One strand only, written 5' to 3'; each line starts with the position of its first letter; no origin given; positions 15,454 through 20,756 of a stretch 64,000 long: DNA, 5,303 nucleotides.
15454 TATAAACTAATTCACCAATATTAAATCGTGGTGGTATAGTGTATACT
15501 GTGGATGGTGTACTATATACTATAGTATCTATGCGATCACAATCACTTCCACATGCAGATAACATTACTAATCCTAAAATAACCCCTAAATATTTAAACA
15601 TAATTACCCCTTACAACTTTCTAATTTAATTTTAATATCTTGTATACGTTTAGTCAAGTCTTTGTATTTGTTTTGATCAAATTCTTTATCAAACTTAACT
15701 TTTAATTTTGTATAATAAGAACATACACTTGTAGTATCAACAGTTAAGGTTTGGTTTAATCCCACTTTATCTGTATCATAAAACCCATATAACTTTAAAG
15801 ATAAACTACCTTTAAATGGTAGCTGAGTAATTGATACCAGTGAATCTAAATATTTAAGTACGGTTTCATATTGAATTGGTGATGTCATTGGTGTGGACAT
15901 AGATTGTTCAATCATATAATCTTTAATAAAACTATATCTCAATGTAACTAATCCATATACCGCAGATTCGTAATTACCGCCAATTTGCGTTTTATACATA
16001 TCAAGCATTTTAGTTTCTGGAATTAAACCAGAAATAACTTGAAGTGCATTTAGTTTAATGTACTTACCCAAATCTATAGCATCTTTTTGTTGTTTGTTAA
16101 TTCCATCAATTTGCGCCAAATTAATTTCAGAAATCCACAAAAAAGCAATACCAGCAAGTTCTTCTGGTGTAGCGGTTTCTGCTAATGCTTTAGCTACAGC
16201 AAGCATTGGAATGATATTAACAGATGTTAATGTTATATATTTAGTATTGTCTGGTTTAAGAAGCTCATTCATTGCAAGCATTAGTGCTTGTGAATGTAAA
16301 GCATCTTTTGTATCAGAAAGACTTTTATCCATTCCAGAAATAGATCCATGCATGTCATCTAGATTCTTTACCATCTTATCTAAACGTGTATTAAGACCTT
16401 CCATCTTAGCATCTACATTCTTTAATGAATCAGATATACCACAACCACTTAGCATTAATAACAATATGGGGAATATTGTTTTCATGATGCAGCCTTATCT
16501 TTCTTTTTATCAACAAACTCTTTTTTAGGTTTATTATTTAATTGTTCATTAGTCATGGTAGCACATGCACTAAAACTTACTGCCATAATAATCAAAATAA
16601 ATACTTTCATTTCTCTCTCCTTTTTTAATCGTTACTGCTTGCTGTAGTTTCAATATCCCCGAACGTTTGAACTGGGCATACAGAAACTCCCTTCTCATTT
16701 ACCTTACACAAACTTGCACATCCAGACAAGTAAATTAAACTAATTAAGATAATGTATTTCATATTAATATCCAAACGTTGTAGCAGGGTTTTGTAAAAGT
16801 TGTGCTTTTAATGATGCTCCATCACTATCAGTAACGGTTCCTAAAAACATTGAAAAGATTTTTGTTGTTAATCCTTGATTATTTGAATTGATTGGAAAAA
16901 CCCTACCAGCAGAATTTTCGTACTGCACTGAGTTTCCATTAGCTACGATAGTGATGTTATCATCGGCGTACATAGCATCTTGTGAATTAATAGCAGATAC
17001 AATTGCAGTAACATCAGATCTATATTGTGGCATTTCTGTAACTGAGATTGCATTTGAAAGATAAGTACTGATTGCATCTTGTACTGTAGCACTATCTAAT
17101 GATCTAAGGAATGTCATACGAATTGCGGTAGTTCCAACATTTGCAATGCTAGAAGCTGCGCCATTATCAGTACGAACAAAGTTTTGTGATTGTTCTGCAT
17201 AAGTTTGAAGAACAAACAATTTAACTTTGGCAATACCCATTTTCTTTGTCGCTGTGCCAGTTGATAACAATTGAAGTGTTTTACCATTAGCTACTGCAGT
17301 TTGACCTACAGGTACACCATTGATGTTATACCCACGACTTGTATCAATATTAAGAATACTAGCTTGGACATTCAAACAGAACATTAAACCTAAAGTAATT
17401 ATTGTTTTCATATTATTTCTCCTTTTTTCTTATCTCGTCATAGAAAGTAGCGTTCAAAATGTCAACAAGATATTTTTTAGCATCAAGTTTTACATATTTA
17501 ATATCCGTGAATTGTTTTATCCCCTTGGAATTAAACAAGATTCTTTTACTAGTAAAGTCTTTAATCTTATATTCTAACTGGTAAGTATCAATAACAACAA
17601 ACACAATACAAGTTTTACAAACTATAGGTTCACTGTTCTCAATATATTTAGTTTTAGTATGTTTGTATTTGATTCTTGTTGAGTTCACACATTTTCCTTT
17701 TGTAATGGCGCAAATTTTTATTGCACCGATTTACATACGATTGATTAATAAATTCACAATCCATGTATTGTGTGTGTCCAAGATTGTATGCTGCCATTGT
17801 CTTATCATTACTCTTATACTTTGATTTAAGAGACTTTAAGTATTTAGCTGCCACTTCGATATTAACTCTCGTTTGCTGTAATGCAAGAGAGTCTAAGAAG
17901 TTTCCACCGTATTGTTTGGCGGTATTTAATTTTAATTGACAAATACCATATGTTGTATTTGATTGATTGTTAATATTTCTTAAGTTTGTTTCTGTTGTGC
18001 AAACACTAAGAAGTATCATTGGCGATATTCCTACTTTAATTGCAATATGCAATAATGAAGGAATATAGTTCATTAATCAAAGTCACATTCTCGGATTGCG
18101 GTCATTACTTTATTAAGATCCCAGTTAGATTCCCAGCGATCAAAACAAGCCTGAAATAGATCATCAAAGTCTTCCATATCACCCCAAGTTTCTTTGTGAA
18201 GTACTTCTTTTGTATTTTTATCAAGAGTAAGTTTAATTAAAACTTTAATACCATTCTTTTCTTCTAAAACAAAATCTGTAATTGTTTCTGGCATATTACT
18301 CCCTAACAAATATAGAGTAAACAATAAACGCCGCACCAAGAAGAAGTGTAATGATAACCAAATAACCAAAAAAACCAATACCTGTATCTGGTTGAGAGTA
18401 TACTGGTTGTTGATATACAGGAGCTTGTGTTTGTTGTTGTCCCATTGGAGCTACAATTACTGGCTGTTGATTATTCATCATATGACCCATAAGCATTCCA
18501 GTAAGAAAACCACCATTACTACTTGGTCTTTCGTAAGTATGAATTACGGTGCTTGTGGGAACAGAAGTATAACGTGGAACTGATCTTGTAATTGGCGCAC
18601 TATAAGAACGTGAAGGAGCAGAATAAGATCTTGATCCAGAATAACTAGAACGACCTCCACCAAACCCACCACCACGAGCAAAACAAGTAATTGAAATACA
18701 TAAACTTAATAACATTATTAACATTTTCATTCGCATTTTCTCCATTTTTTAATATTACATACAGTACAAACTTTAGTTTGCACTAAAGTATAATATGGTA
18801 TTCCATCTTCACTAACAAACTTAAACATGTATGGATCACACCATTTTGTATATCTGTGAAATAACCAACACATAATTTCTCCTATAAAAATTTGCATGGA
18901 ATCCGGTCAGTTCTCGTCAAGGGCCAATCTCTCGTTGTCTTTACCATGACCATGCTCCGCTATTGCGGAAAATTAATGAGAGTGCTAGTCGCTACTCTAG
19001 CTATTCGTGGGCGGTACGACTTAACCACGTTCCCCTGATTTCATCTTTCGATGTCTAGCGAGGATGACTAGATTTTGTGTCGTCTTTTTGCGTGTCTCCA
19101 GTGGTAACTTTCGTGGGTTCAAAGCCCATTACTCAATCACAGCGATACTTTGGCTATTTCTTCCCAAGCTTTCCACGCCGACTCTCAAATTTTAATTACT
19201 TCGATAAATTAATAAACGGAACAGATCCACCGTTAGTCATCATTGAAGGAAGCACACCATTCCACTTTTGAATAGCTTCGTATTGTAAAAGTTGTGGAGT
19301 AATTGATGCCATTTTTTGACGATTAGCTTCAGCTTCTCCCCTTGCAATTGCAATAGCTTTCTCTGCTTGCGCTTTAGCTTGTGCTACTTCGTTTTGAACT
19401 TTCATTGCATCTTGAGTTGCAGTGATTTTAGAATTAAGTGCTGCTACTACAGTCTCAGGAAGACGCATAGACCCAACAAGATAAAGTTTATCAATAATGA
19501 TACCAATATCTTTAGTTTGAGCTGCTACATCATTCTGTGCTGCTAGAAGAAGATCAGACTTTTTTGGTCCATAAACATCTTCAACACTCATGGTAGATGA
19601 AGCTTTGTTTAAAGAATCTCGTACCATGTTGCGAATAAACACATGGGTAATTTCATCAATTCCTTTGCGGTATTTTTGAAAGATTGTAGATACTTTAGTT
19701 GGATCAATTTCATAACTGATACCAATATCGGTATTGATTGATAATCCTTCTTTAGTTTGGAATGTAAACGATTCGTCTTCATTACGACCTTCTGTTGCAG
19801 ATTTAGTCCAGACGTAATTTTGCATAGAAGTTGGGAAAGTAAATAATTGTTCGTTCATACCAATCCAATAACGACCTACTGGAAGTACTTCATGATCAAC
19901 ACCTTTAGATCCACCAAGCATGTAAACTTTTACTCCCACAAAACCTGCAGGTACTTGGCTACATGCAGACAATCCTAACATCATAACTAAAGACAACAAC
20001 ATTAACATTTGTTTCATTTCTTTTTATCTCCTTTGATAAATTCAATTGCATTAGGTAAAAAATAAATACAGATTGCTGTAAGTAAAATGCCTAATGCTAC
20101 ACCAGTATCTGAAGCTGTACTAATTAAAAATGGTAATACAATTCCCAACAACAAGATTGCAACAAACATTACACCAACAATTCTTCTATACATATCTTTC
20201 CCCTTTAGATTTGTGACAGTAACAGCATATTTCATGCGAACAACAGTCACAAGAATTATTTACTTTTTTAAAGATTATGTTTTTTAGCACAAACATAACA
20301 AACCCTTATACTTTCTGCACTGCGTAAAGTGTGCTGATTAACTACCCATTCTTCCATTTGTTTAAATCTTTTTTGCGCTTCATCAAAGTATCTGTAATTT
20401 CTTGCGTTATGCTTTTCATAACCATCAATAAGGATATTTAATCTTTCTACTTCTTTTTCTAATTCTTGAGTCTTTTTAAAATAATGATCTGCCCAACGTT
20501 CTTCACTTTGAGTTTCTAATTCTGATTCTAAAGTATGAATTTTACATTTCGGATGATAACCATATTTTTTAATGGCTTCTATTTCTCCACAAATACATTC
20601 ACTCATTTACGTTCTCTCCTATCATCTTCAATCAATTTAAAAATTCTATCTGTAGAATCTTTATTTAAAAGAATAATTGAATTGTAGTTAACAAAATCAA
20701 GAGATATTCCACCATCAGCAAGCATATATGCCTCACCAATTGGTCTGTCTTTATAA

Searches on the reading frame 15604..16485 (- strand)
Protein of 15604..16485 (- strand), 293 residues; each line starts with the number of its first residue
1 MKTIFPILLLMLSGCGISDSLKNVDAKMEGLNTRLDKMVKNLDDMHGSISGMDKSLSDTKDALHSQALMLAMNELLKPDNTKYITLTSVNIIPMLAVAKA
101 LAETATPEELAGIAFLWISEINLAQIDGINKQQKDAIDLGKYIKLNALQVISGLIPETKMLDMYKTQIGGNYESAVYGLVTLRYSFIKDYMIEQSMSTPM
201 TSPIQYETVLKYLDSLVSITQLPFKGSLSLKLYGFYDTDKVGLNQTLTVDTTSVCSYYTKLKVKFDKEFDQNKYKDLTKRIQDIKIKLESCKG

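Call 8: search_protein_families(library=phrogs, proteins=[window:15604-16485:-], max_evalue=0.001)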
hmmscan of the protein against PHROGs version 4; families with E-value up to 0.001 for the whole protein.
window:15604-16485:- (293 aa): 1 family
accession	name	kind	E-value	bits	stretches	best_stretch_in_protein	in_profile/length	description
phrog_5553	-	unknown function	2.7e-05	25.4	1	17-64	12-59/114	-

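Call 22: search_protein_families(library=pfam, proteins=[window:15604-16485:-], max_evalue=0.01)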
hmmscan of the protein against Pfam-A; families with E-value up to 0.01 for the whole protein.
window:15604-16485:- (293 aa): 1 family
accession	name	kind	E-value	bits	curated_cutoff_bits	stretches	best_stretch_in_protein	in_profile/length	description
PF07544.18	Med9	-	0.00011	22.7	26.9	0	20-64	20-60/80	RNA polymerase II transcription mediator complex subunit 9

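Call 36: search_protein_families(library=phrogs, proteins=[window:15604-16485:-], max_evalue=0.01)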
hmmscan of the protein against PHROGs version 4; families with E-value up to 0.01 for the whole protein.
window:15604-16485:- (293 aa): 2 families
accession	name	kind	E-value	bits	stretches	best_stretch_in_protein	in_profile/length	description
phrog_5553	-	unknown function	2.7e-05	25.4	1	17-64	12-59/114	-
phrog_12015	-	unknown function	0.0044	17.6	0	19-56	112-149/165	-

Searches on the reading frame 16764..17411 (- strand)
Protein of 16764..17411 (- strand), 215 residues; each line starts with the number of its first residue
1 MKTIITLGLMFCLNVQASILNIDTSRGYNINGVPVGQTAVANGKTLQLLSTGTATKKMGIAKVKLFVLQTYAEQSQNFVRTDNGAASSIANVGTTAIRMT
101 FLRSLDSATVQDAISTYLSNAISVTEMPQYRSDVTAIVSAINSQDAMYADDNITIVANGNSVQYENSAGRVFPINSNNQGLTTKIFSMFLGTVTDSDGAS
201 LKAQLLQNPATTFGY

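Call 22: search_protein_families(library=pfam, proteins=[window:16764-17411:-], max_evalue=0.01)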
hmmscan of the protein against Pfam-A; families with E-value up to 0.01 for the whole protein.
window:16764-17411:- (215 aa): 1 family
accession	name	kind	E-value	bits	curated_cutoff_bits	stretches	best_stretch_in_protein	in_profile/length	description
PF16036.10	Chalcone_3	-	5.2e-07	30.3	27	1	29-206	3-164/165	Chalcone isomerase-like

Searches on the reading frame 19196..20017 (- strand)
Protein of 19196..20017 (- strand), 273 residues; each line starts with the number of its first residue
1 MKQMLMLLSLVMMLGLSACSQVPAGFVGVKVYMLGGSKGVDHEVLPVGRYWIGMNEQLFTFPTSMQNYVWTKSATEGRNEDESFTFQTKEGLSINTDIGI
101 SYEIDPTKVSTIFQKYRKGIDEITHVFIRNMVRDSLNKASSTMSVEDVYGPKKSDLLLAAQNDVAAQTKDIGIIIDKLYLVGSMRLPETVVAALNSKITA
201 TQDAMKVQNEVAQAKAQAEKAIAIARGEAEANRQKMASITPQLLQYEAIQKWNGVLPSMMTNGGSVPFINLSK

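Call 8: search_protein_families(library=phrogs, proteins=[window:19196-20017:-], max_evalue=0.001)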
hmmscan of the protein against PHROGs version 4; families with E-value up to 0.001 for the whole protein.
window:19196-20017:- (273 aa): 3 families
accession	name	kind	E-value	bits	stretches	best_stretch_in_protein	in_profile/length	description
phrog_200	-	other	9.6e-76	256.3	1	4-272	85-360/379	lipoprotein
phrog_21428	-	unknown function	4.7e-12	46.7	1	1-60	2-61/63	-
phrog_38808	-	unknown function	1.2e-09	39.3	1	208-270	11-66/68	-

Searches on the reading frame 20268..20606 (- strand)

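Call 32: search_protein_families(library=phrogs, proteins=[window:20268-20606:-], max_evalue=0.01)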
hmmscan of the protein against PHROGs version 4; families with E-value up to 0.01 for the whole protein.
window:20268-20606:- (112 aa): 1 family
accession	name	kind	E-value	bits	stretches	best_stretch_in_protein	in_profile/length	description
phrog_28301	-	unknown function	0.0011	20.3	0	34-57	13-34/73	-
